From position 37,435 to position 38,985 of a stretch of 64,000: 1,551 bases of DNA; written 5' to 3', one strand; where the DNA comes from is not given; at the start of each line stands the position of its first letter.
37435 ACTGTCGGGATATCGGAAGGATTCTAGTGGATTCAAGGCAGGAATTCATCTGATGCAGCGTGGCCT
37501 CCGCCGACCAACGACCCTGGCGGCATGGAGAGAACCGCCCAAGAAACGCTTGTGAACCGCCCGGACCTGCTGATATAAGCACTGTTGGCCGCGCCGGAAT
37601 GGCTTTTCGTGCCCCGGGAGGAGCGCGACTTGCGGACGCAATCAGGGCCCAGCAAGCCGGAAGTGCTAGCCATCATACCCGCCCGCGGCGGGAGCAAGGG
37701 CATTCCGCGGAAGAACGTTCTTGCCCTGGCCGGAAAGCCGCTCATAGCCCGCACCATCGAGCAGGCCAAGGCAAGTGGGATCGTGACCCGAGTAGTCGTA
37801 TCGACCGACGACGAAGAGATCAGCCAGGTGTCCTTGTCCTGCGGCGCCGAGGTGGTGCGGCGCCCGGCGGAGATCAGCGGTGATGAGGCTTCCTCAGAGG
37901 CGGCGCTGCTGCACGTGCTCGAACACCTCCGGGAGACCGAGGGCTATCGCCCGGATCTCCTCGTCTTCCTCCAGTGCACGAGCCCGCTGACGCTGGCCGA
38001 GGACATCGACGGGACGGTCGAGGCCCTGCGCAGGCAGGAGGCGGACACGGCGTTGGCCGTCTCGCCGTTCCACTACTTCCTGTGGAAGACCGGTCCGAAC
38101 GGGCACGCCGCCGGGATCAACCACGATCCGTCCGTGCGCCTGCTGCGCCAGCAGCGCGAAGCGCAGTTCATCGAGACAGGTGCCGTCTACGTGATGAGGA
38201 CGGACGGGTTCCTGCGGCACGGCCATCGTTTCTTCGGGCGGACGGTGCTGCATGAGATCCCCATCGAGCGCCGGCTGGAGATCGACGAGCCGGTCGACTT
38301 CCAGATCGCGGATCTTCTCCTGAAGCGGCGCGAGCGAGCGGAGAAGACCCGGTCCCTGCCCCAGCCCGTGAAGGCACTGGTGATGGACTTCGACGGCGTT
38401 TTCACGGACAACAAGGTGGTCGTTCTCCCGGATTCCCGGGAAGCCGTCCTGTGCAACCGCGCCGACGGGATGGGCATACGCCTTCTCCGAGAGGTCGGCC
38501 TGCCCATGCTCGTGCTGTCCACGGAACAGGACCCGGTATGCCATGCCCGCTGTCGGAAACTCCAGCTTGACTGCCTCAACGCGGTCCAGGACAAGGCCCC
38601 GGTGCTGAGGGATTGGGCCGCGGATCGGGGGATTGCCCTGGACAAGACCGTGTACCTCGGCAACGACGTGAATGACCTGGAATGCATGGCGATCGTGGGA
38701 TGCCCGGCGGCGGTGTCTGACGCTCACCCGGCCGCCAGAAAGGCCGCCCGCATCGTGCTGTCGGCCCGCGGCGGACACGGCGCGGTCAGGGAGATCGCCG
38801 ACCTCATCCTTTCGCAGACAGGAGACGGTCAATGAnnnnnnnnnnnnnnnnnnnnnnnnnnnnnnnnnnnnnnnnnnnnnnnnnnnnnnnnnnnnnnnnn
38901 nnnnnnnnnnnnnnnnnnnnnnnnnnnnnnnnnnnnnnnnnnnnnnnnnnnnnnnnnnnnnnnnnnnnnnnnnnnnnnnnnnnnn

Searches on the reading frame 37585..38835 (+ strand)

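Call 19: search_protein_families(library=pfam, proteins=[window:37585-38835:+], max_evalue=0.001)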
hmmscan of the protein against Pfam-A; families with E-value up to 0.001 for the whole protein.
window:37585-38835:+ (416 aa): 4 families
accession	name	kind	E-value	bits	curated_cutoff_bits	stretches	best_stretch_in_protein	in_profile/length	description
PF02348.25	CTP_transf_3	-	1.2e-26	94.3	22.6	1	29-205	2-163/217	Cytidylyltransferase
PF12804.13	NTP_transf_3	-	1.1e-08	35.8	27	1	42-168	15-134/160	MobA-like NTP transferase domain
PF08282.18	Hydrolase_3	-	5.9e-06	26.6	20.9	1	328-394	179-245/255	haloacid dehalogenase-like hydrolase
PF01128.25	IspD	-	0.00084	19.6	27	0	27-155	1-124/221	2-C-methyl-D-erythritol 4-phosphate cytidylyltransferase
